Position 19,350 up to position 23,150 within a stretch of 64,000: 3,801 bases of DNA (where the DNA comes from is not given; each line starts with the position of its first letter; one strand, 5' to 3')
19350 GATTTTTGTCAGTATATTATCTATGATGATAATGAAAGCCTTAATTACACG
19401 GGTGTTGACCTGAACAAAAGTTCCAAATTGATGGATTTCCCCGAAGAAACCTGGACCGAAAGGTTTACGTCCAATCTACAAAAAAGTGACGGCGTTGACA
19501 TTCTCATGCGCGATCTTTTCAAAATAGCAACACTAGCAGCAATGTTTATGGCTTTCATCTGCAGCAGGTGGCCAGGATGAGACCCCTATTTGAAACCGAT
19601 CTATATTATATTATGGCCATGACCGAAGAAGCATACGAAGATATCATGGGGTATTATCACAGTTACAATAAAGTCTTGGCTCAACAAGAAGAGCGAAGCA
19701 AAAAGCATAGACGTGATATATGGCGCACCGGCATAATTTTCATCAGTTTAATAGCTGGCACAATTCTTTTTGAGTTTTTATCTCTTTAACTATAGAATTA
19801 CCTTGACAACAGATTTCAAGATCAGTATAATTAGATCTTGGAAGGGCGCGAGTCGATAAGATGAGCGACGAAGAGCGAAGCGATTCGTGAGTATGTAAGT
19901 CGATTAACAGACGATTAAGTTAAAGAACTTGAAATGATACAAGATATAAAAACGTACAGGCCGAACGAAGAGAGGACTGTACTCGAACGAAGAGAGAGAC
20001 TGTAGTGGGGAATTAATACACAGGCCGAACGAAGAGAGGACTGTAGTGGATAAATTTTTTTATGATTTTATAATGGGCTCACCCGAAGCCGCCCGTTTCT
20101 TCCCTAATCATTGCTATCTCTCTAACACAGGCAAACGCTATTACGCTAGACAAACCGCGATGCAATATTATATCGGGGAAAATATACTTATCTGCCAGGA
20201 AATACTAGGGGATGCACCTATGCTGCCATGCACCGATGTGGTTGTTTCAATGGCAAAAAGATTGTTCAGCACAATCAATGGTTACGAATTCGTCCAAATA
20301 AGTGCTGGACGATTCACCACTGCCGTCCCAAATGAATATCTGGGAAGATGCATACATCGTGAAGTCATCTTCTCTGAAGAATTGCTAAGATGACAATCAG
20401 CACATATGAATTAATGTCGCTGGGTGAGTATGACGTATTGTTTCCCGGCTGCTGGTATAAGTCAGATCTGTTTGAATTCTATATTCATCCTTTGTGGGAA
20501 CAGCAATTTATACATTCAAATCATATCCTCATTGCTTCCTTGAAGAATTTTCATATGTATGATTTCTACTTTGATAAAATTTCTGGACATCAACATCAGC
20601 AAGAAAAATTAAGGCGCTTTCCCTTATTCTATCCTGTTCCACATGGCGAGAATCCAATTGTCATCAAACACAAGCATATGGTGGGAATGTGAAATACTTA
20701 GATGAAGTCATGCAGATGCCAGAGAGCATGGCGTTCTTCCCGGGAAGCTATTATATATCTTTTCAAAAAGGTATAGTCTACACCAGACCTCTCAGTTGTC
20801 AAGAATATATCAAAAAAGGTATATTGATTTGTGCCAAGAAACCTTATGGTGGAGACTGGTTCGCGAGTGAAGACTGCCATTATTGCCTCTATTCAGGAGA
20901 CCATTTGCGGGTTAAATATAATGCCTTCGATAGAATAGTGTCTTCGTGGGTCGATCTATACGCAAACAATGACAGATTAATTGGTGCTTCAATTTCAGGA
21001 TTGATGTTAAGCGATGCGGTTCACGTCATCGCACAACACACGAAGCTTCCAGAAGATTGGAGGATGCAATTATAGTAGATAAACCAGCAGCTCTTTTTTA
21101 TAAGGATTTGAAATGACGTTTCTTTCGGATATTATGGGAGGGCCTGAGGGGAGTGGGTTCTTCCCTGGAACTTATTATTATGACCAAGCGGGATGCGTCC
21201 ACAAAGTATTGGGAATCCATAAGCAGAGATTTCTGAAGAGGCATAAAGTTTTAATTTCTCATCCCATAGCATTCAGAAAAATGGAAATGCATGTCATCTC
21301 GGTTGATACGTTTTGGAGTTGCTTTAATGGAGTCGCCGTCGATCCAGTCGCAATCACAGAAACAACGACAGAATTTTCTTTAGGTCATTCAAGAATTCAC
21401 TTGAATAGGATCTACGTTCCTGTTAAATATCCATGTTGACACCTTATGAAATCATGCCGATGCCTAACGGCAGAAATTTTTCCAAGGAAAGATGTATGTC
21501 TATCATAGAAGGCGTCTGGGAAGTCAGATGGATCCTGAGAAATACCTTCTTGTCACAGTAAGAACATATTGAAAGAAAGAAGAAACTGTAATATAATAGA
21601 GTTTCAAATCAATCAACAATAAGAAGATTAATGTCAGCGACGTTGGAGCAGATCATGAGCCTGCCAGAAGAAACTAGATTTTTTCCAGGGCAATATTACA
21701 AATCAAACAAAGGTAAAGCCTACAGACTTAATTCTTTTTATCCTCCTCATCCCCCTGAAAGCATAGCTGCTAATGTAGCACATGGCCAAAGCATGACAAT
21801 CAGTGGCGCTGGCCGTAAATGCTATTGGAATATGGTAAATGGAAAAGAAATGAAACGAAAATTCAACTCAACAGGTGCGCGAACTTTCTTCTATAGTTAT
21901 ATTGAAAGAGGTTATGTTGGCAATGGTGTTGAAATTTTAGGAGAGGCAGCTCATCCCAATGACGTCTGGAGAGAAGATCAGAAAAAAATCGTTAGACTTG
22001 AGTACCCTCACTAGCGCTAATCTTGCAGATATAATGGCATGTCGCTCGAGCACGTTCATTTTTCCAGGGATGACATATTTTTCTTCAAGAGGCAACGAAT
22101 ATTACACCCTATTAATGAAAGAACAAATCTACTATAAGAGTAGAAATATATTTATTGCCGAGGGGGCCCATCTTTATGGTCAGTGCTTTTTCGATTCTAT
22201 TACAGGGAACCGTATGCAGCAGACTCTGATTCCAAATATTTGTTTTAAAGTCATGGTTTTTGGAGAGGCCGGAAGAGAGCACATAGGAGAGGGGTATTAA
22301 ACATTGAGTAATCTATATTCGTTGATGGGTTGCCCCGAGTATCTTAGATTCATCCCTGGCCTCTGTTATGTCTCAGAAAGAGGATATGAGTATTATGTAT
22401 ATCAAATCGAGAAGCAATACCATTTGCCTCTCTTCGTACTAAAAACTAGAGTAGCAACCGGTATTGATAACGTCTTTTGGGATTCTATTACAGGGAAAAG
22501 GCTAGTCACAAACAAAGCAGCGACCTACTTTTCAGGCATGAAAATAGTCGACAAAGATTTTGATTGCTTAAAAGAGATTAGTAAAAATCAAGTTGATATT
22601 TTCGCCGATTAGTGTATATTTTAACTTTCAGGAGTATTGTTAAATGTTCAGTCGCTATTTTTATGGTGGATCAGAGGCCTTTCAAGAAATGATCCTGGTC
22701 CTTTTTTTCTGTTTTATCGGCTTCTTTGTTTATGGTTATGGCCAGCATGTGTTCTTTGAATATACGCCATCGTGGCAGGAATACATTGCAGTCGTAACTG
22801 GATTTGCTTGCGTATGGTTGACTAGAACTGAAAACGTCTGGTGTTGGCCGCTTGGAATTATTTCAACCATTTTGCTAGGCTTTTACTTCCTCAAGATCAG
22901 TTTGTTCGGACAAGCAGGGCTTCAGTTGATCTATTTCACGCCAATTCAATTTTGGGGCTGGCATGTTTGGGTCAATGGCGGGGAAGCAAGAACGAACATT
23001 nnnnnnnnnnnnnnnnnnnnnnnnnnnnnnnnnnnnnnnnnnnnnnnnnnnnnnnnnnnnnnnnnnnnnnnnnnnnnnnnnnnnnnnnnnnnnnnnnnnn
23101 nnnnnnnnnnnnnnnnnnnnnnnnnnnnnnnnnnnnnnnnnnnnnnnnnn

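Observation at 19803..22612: Consensus promoter and repeat-bearing leader driving seven tandem diverged paralogs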

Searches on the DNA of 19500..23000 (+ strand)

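Call 3: search_dna_similar(query=window:19500-23000:+, collection=phages, mode=near, max_rows=20)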
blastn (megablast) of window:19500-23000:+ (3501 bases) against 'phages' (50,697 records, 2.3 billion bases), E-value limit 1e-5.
No match.

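Call 27: search_rna_families(source=window, start=19700, end=22700, threshold=evalue, max_evalue=10)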
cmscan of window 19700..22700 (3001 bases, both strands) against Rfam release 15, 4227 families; matches with E-value up to 10: 5.
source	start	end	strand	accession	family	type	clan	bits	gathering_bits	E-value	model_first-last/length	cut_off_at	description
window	22120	22198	+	RF02898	AaHKsRNA20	Gene; sRNA;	-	21.9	43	3.1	1-77/77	no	Aggregatibacter sRNA 20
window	20441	20571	+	RF00403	SNORA41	Gene; snRNA; snoRNA; HACA-box;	-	21.8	80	1.9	1-133/133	no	Small nucleolar RNA SNORA41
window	19847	19943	+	RF02916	atpB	Cis-reg;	-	16.5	37.4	1.4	1-128/128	no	atpB RNA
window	22018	22132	-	RF01450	S_pombe_snR96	Gene; snRNA; snoRNA; HACA-box;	-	15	100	5.8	1-211/211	no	small nucleolar RNA snR96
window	22118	22146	+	RF02914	DUF805b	Cis-reg;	CL00115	12.5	35.6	6.9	1-35/35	no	DUF805b RNA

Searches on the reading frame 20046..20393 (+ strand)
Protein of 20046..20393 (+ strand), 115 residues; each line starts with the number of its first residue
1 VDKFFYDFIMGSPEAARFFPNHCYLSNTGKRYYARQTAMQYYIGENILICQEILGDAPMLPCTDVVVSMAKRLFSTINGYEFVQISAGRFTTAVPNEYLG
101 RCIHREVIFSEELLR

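Call 4: search_protein_families(library=pfam, proteins=[window:20046-20393:+], max_evalue=1)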
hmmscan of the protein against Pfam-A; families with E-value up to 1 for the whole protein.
window:20046-20393:+ (115 aa): 0 families

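Call 5: search_protein_families(library=phrogs, proteins=[window:20046-20393:+], max_evalue=1)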
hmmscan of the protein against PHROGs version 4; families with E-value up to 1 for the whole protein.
window:20046-20393:+ (115 aa): 0 families

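Call 11: find_homologous_proteins(query=A1, max_evalue=0.01)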
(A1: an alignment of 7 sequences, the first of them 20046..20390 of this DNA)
Query A1 (7 sequences) (115 aa, profile of the alignment): 5 proteins with E <= 0.01 among 156 candidates.
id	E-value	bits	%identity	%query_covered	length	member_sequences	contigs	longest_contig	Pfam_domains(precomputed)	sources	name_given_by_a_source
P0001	3.0e-31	126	38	42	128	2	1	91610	-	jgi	-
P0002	2.3e-29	120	99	100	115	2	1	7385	-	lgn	-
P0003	1.4e-26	111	26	37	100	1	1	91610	-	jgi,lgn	-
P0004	1.2e-23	102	44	22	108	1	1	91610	-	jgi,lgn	-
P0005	6.5e-16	77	38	24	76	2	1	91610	-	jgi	-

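Call 14: find_encoding_contigs(protein=P0002, flank=10000, max_places=6)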
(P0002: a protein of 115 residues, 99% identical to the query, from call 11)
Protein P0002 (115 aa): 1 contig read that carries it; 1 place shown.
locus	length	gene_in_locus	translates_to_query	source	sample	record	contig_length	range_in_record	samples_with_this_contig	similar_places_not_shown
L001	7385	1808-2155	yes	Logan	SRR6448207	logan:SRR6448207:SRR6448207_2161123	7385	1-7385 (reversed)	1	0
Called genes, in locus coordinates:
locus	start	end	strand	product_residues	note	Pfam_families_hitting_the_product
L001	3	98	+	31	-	?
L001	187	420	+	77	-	-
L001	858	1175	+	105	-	-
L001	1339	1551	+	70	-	-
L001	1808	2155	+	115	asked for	-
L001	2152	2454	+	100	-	-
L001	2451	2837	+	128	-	-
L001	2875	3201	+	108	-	-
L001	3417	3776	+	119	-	-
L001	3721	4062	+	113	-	-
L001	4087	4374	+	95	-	-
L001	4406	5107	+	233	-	PF04973:NMN_transporter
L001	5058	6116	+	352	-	PF13521:AAA_28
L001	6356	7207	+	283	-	PF00793:DAHP_synth_1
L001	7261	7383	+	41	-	?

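Call 21: find_encoding_contigs(protein=P0001, flank=10000, max_places=6)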
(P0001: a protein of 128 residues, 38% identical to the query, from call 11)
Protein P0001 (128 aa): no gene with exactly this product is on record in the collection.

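Call 22: find_encoding_contigs(protein=P0003, flank=10000, max_places=6)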
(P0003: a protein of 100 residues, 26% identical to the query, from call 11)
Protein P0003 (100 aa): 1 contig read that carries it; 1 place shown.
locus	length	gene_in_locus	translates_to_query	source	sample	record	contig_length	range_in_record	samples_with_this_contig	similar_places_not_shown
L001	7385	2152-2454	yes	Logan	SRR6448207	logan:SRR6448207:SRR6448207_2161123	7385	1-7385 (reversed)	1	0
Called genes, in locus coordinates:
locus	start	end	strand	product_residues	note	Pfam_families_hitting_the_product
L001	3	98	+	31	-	?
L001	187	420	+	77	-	-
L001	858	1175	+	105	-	-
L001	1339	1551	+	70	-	-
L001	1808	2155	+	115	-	-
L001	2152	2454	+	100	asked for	-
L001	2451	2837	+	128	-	-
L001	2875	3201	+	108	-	-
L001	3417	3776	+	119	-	-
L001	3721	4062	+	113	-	-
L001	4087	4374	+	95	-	-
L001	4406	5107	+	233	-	PF04973:NMN_transporter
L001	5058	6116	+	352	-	PF13521:AAA_28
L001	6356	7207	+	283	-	PF00793:DAHP_synth_1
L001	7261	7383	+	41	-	?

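Call 23: search_protein_representatives(alignment_id=A1)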
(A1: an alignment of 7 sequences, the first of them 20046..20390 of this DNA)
Query: 7 sequences, 120 profile positions. Proteins with E-value up to 0.001 (for the whole library): 14; up to 1e-10: 8; up to 1e-30: 2. The best 14 are listed.
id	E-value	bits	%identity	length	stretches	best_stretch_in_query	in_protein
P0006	1.7e-35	138.1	-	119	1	9-120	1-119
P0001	9.6e-32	126.0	-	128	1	3-115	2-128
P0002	7.4e-30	119.9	-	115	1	2-110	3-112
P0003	4.4e-27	111.0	-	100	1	1-98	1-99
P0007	2.1e-24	102.3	-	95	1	9-119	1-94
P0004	3.9e-24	101.5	-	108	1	2-93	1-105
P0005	2.1e-16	76.5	-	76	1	21-118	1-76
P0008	4.7e-13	65.7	-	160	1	4-75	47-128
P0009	7.0e-09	52.2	-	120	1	4-73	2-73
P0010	1.7e-08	51.0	-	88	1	9-85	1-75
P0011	2.5e-08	50.4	-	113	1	2-81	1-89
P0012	8.5e-08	48.7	-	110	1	5-93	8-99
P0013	3.2e-06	43.6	-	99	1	7-98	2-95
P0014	3.8e-04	36.9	-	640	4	3-74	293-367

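Call 26: find_related_loci(query=P0008, collection=viral_contigs, flank=10000)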
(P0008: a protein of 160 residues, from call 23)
Query P0008 (160 aa) in viral_contigs; peptide patterns used: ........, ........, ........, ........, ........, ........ (x = any residue, [..] = any of these).
6 stretches matched a pattern, but none encodes a relative of the query by tblastn (E <= 1e-3).

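Call 29: find_homologous_proteins(query=A2, max_evalue=0.1)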
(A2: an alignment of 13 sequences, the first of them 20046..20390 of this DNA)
Query A2 (13 sequences) (115 aa, profile of the alignment): 6 proteins with E <= 0.1 among 340 candidates.
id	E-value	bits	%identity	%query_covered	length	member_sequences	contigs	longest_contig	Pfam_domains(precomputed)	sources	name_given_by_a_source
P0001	7.1e-29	118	38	42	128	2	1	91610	-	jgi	-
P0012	9.8e-26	108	24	63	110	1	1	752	-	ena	-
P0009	5.9e-25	106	23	42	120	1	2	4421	-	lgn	-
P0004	1.7e-24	104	44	22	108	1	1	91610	-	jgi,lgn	-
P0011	4.2e-22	96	29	43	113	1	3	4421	-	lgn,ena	-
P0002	7.7e-22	96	99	100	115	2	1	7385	-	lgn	-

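Call 30: find_encoding_contigs(protein=P0009, flank=10000, max_places=10)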
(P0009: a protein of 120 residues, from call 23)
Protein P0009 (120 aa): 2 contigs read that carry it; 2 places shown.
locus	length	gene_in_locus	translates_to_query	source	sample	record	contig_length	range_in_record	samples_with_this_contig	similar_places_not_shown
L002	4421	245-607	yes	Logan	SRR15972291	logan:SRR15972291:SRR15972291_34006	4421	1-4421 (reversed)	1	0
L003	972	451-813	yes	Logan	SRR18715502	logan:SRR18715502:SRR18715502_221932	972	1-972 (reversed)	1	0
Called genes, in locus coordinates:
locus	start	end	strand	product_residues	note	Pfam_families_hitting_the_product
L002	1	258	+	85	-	?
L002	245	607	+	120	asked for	-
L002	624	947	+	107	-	-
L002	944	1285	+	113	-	-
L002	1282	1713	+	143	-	-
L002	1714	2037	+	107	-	-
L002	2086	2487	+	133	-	-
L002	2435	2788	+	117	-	-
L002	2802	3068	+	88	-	-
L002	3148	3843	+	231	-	PF04973:NMN_transporter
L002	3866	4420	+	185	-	?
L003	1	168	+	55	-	?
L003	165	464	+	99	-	-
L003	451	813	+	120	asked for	-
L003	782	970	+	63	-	?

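Call 31: find_encoding_contigs(protein=P0011, flank=10000, max_places=10)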
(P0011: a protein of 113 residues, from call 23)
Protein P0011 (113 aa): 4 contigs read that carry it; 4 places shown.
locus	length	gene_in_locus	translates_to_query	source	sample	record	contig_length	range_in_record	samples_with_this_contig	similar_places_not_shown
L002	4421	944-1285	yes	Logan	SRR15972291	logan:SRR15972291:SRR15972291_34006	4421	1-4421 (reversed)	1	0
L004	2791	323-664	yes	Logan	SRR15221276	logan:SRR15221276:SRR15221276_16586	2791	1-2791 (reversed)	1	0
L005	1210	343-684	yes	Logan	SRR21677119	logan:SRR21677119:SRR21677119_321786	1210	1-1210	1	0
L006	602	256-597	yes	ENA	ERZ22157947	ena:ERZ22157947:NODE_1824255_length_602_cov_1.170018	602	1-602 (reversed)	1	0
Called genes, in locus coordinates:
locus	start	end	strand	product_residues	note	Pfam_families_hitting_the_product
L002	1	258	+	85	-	?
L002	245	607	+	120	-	-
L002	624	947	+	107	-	-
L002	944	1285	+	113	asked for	-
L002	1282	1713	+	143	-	-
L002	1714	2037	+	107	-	-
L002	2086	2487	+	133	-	-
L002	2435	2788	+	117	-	-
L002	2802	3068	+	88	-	-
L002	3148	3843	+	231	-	PF04973:NMN_transporter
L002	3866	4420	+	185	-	?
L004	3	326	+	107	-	?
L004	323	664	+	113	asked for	-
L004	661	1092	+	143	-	-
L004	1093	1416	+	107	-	-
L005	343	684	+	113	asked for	-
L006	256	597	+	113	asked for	-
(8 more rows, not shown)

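Call 32: find_encoding_contigs(protein=P0012, flank=10000, max_places=10)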
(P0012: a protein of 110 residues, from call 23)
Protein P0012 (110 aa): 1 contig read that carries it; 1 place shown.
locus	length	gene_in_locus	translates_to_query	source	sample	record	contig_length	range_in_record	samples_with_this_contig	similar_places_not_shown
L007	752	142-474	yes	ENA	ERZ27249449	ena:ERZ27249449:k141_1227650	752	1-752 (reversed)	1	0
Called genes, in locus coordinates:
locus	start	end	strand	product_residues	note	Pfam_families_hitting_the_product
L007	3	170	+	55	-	?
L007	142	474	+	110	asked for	-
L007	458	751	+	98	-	?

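Call 36: find_encoding_contigs(protein=P0008, flank=10000, max_places=10)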
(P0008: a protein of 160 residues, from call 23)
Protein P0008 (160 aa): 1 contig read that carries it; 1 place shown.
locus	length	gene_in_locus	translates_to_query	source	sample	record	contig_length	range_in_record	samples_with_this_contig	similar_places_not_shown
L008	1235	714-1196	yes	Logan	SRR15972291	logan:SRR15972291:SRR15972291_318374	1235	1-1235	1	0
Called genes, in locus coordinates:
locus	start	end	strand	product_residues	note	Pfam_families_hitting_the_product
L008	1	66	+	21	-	?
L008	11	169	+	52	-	-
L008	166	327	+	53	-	-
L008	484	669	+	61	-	-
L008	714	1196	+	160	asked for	-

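Call 37: find_encoding_contigs(protein=P0013, flank=10000, max_places=10)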
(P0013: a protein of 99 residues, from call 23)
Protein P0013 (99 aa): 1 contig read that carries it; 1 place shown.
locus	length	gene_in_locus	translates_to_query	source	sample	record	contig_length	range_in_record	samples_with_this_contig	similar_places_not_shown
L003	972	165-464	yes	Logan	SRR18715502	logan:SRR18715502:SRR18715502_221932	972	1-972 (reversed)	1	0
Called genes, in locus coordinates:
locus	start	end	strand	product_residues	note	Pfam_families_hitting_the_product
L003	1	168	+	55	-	?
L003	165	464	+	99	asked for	-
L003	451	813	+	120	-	-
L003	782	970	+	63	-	?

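Call 61: predict_structure(alignment_id=A2)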
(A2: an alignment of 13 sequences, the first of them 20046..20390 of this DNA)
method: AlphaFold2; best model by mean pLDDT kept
length: 115 residues; sequences in the alignment: 13
mean_pLDDT: 78.6   pTM: 0.73
mean pLDDT of the five models: 78.6, 77.5, 76.6, 68.4, 67.0
residues with pLDDT >= 90: 35; 70-90: 52; 50-70: 17; < 50: 11
segments of 3 or more residues with pLDDT < 50: 106-115
pLDDT, mean of each block of 10 residues (from residue 1): 75 83 90 91 91 76 77 92 83 75 50 41
secondary structure, 60 per line:
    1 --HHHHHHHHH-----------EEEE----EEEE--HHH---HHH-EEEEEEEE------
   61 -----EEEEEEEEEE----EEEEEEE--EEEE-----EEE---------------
elements in order: H3-11 E23-26 E31-34 E47-54 E66-75 E80-86 E89-92 E98-100

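Call 69: search_protein_families(library=padloc, proteins=[window:20046-20393:+], max_evalue=1)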
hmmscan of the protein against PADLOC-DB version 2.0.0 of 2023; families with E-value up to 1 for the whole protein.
window:20046-20393:+ (115 aa): 0 families

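Call 71: fold_search(model_id=the predicted structure, library=viral)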
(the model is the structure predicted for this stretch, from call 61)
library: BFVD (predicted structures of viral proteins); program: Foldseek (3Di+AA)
matches with E <= 10: 189; with E <= 0.001: 0
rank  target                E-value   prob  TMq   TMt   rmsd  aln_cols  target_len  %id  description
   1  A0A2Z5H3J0            2.8e-01  0.82  0.38  0.35   6.2        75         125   12  Uncharacterized protein [Escherichia phage SRT7]
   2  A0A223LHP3            6.1e-01  0.20  0.25  0.35   7.0        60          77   18  Uncharacterized protein [Erwinia phage vB_EamM_RisingSun]
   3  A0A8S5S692            6.4e-01  0.18  0.27  0.12  11.6       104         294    9  Uncharacterized protein [Myoviridae sp. ctqEN1]
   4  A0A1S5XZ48            6.8e-01  0.57  0.34  0.14   4.8        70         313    8  (no name in the UniProt tables at hand)
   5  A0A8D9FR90            7.2e-01  0.33  0.28  0.35   4.5        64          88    6  DUF1653 domain-containing protein [uncultured marine phage]
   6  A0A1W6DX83            8.0e-01  0.28  0.34  0.31   9.2        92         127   15  Uncharacterized protein [Sphingobium phage Lacusarx]
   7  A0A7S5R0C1            8.5e-01  0.08  0.20  0.20  14.2        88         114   17  (no name in the UniProt tables at hand)
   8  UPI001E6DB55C         1.0e+00  0.21  0.24  0.29   6.7        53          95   19  (no name look-up for this kind of identifier)
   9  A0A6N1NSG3            1.2e+00  0.25  0.33  0.41   7.7        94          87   11  TonB box-like protein [Tupanvirus deep ocean]
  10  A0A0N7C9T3            1.2e+00  0.25  0.28  0.13   5.1        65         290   12  RIIB protein [Salmonella phage 38]
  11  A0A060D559            1.3e+00  0.38  0.33  0.40   5.2        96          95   12  Uncharacterized protein [Salmonella phage 9NA]
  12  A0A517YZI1            1.3e+00  0.20  0.26  0.22   9.0        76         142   16  (no name in the UniProt tables at hand)
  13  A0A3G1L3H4            1.4e+00  0.30  0.28  0.20   5.6        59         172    3  Uncharacterized protein [Synechococcus phage S-CBWM1]
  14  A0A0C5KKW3            1.4e+00  0.25  0.36  0.37   8.7        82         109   12  DUF1653 domain-containing protein [Enterococcus phage EFDG1]
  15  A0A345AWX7            1.4e+00  0.13  0.30  0.21   7.4        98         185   10  (no name in the UniProt tables at hand)
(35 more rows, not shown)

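Call 84: search_protein_families(library=ncbifam, proteins=[window:20046-20393:+], max_evalue=1)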
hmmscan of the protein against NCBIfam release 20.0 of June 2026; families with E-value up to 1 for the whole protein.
window:20046-20393:+ (115 aa): 0 families

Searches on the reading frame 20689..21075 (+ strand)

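Call 4: search_protein_families(library=pfam, proteins=[window:20689-21075:+], max_evalue=1)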
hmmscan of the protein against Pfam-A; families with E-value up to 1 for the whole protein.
window:20689-21075:+ (128 aa): 0 families

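Call 5: search_protein_families(library=phrogs, proteins=[window:20689-21075:+], max_evalue=1)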
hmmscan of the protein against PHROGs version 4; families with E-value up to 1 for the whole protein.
window:20689-21075:+ (128 aa): 4 families
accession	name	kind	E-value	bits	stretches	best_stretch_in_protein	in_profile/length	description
phrog_36799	-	unknown function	0.026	15.9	1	64-102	55-93/132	-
phrog_25973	-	unknown function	0.11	13.8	1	24-72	18-64/75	-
phrog_16129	-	integration and excision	0.17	12.8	1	60-85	35-62/67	excisionase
phrog_4022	-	unknown function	0.43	12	1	79-119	58-93/118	-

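Call 69: search_protein_families(library=padloc, proteins=[window:20689-21075:+], max_evalue=1)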
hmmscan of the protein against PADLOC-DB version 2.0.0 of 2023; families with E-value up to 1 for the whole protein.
window:20689-21075:+ (128 aa): 0 families

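Call 84: search_protein_families(library=ncbifam, proteins=[window:20689-21075:+], max_evalue=1)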
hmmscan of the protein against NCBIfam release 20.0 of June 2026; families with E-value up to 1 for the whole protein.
window:20689-21075:+ (128 aa): 0 families

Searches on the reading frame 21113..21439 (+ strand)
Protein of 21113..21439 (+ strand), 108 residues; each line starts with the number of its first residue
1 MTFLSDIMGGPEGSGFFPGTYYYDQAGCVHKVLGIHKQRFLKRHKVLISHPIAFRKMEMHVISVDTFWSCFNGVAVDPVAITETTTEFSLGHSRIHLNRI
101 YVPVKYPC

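Call 4: search_protein_families(library=pfam, proteins=[window:21113-21439:+], max_evalue=1)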
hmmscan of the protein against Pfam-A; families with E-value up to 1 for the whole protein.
window:21113-21439:+ (108 aa): 0 families

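Call 5: search_protein_families(library=phrogs, proteins=[window:21113-21439:+], max_evalue=1)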
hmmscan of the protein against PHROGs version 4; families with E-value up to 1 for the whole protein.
window:21113-21439:+ (108 aa): 0 families

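Call 69: search_protein_families(library=padloc, proteins=[window:21113-21439:+], max_evalue=1)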
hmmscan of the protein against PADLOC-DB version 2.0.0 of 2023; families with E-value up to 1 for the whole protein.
window:21113-21439:+ (108 aa): 0 families

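Call 84: search_protein_families(library=ncbifam, proteins=[window:21113-21439:+], max_evalue=1)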
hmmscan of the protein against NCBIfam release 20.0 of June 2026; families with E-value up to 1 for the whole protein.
window:21113-21439:+ (108 aa): 1 family
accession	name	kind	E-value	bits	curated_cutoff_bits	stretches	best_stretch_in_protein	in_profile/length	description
TIGR00913.1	2A0310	subfamily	0.11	11.2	578.7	1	9-64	169-221/480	amino acid permease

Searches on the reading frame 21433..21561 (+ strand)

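Call 4: search_protein_families(library=pfam, proteins=[window:21433-21561:+], max_evalue=1)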
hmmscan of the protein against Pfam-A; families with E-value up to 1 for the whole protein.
window:21433-21561:+ (42 aa): 0 families

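Call 5: search_protein_families(library=phrogs, proteins=[window:21433-21561:+], max_evalue=1)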
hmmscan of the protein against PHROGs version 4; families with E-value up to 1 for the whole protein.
window:21433-21561:+ (42 aa): 1 family
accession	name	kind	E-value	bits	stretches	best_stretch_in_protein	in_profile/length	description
phrog_3124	-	unknown function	0.24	12.4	1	5-35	21-49/70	-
